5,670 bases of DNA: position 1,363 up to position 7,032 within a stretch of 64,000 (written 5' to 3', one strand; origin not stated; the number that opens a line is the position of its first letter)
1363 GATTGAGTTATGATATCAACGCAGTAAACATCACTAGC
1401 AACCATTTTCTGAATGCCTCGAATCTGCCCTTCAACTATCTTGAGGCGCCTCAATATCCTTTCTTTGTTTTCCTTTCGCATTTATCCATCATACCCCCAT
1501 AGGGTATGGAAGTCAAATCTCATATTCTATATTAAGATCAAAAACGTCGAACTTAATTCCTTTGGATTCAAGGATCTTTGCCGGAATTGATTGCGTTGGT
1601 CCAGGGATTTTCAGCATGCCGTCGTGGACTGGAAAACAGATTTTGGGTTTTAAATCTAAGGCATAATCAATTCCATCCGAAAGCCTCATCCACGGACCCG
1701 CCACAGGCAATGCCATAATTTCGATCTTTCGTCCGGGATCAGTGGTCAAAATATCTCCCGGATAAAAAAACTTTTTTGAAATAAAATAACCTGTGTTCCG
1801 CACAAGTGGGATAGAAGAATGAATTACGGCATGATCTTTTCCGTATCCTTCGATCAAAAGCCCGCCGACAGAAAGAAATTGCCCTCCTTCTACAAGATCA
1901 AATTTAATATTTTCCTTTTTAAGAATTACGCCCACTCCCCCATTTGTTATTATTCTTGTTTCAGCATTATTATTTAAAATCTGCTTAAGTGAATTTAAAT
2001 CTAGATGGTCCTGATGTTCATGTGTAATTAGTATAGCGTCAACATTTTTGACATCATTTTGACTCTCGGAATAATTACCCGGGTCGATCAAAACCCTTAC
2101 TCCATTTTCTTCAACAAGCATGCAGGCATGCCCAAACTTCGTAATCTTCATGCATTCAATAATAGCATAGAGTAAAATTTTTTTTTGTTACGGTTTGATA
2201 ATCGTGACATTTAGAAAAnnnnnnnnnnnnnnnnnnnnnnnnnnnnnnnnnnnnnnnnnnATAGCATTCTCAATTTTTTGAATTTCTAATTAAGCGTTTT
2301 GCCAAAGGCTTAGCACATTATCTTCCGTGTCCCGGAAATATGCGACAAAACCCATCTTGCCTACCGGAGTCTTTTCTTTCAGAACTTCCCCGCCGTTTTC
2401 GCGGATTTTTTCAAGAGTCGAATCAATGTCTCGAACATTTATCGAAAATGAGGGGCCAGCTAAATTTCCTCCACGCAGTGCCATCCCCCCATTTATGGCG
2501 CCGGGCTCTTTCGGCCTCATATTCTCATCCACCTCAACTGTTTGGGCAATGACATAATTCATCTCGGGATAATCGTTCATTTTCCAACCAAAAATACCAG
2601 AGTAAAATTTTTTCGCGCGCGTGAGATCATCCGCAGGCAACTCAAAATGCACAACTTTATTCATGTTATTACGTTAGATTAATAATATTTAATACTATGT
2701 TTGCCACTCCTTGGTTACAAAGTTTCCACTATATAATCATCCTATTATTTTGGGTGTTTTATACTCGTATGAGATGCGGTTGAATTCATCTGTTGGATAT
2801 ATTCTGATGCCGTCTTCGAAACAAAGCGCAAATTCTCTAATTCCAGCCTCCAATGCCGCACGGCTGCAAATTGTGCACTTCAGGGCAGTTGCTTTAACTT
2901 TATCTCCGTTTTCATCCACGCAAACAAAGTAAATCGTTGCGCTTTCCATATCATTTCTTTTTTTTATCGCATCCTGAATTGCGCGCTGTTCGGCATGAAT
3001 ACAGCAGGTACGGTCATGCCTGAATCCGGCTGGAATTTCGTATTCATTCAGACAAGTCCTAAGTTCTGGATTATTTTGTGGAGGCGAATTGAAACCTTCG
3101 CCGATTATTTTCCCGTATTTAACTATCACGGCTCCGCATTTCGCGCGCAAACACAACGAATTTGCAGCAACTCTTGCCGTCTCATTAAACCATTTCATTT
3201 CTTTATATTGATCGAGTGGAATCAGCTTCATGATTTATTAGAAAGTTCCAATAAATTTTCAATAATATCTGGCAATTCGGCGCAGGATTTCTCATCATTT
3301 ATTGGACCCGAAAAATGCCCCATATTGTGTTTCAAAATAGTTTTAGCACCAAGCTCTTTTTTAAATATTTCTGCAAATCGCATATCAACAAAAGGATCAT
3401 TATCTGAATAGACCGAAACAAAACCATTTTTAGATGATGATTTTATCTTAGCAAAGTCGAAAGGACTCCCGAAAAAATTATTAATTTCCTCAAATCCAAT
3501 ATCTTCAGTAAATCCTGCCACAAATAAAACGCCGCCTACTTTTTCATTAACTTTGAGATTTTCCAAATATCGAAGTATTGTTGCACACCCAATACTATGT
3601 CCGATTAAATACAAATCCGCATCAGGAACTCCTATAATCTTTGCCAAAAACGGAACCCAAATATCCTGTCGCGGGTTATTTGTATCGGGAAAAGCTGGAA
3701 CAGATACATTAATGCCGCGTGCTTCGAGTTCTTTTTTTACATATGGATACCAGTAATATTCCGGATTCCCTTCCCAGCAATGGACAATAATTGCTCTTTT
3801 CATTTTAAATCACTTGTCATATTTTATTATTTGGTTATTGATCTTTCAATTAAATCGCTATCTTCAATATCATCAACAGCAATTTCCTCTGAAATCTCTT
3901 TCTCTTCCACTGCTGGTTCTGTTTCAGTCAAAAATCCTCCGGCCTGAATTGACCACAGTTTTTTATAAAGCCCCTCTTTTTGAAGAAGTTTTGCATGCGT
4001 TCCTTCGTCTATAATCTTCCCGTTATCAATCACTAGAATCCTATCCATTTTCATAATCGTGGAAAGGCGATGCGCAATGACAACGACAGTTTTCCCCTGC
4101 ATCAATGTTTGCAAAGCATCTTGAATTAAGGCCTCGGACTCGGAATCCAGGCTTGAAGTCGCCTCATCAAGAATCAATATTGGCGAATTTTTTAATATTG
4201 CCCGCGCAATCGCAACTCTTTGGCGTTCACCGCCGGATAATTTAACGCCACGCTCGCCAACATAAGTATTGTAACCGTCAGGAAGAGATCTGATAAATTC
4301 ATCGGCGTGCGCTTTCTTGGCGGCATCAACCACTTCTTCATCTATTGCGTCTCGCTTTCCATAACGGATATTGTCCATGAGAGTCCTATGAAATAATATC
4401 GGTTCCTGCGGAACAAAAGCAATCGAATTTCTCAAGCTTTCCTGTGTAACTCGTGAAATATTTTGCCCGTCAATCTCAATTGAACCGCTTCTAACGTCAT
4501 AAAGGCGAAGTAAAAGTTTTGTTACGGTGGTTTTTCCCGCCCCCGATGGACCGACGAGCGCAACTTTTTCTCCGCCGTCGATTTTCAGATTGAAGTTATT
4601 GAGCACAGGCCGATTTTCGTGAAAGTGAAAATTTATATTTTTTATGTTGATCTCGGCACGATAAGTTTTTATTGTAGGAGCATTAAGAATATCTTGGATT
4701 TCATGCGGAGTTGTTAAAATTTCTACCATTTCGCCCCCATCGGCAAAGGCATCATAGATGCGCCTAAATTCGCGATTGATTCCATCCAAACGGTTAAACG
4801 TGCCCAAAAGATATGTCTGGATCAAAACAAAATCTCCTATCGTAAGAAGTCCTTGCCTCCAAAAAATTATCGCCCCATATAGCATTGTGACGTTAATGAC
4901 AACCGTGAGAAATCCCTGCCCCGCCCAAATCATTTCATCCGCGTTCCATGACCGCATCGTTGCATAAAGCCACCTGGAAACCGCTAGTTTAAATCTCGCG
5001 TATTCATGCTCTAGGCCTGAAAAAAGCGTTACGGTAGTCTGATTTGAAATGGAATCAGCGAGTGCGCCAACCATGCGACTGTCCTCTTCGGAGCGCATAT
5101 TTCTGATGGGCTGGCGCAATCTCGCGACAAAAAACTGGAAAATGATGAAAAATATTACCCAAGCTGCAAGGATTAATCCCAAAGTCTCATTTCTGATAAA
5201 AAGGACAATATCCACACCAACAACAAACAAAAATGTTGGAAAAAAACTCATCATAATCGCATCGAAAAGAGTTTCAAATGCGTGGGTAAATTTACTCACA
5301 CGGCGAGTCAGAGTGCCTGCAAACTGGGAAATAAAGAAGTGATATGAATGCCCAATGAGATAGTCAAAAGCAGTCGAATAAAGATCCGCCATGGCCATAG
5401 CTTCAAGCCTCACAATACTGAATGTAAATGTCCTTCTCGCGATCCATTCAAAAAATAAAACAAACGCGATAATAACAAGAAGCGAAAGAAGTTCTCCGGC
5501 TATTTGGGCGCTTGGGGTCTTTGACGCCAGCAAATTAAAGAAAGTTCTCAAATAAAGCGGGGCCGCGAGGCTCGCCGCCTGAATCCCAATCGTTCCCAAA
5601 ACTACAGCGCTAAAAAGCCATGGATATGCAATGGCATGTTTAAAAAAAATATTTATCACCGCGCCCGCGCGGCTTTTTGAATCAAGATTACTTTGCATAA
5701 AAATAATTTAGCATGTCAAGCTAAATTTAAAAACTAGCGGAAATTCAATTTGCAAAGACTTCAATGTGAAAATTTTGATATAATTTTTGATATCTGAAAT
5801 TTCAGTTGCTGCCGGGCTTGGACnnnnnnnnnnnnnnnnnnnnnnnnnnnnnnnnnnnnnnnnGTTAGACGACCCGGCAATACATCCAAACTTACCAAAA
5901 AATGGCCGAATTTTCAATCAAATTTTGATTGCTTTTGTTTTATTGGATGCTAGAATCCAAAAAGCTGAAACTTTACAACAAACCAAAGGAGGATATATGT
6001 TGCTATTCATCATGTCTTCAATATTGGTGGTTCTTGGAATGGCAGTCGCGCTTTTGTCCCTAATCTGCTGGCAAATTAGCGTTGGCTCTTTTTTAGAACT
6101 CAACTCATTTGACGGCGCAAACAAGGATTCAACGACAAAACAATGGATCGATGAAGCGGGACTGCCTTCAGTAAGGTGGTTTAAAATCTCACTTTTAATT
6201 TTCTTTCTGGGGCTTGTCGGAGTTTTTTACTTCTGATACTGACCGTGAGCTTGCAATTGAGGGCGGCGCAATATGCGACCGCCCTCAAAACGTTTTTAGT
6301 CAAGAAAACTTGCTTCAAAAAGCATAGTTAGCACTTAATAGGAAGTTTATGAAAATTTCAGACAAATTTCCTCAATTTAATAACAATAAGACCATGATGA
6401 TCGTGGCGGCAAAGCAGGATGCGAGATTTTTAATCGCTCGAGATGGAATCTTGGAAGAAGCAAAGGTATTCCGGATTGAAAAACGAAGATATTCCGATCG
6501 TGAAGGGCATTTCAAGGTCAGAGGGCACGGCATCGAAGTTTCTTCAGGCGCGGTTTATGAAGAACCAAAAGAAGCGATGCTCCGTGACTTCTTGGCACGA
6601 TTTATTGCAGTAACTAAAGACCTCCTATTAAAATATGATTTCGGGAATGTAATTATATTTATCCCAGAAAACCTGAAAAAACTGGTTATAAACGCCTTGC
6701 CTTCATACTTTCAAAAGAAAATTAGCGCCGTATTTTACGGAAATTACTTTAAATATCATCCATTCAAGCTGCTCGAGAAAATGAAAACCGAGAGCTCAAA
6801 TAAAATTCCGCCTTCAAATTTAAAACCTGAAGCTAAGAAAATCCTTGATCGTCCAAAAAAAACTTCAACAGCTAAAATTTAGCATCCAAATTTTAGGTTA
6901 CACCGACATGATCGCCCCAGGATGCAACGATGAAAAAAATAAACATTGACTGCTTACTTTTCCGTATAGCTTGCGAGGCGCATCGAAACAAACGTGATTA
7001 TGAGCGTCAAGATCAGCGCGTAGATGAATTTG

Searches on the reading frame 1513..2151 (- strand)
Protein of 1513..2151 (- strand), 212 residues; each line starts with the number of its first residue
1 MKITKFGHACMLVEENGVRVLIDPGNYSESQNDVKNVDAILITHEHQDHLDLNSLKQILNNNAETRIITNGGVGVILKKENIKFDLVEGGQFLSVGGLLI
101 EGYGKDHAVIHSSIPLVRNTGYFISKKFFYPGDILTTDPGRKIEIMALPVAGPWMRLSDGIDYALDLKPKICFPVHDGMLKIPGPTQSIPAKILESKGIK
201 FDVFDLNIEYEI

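Call 92: find_encoding_contigs(protein=window:1513-2151:-, flank=10000, max_places=2)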
Protein window:1513-2151:- (212 aa): 6 contigs read that carry it; 2 places shown.
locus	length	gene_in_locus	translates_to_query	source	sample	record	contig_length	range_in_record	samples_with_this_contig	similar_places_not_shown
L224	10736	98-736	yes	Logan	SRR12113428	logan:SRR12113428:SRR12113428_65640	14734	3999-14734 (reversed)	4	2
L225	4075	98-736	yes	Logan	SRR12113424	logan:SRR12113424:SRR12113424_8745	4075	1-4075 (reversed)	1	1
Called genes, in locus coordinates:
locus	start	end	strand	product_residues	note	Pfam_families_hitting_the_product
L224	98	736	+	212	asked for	PF00753:Lactamase_B (weak), PF13483:Lactamase_B_3, PF12706:Lactamase_B_2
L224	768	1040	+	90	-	PF02583:Trns_repr_metal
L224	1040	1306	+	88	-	-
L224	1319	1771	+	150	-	-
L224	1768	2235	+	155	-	-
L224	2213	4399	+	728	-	PF19335:HMBD, PF00122:E1-E2_ATPase, PF00702:Hydrolase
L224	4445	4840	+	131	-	-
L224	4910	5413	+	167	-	PF07610:DUF1573 (weak)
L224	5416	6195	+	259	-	-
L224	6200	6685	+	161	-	-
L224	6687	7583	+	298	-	-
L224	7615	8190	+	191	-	PF10755:DUF2585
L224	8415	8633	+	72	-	-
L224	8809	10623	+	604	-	PF00009:GTP_EFTU, PF01926:MMR_HSR1 (weak), PF22042:EF-G_D2, PF03144:GTP_EFTU_D2, PF00679:EFG_C, PF21018:BipA_C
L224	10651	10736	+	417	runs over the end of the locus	PF02875:Mur_ligase_C (weak)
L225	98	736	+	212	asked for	PF00753:Lactamase_B (weak), PF13483:Lactamase_B_3, PF12706:Lactamase_B_2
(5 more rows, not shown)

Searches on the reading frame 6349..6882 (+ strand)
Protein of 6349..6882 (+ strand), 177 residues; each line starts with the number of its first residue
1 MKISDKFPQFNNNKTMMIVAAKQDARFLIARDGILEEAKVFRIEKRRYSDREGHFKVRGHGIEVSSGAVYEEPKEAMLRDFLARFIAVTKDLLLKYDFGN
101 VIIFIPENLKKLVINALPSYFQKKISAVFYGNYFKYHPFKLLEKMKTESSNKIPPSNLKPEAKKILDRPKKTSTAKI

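Call 88: search_protein_families(library=pfam, proteins=[window:6349-6882:+], max_evalue=0.001)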
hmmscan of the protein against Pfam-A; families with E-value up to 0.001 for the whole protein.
window:6349-6882:+ (177 aa): 1 family
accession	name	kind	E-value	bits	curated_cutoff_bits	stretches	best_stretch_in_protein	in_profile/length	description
PF18854.6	baeRF_family10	-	0.00018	22.2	27.1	1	13-128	14-122/143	Bacterial archaeo-eukaryotic release factor family 10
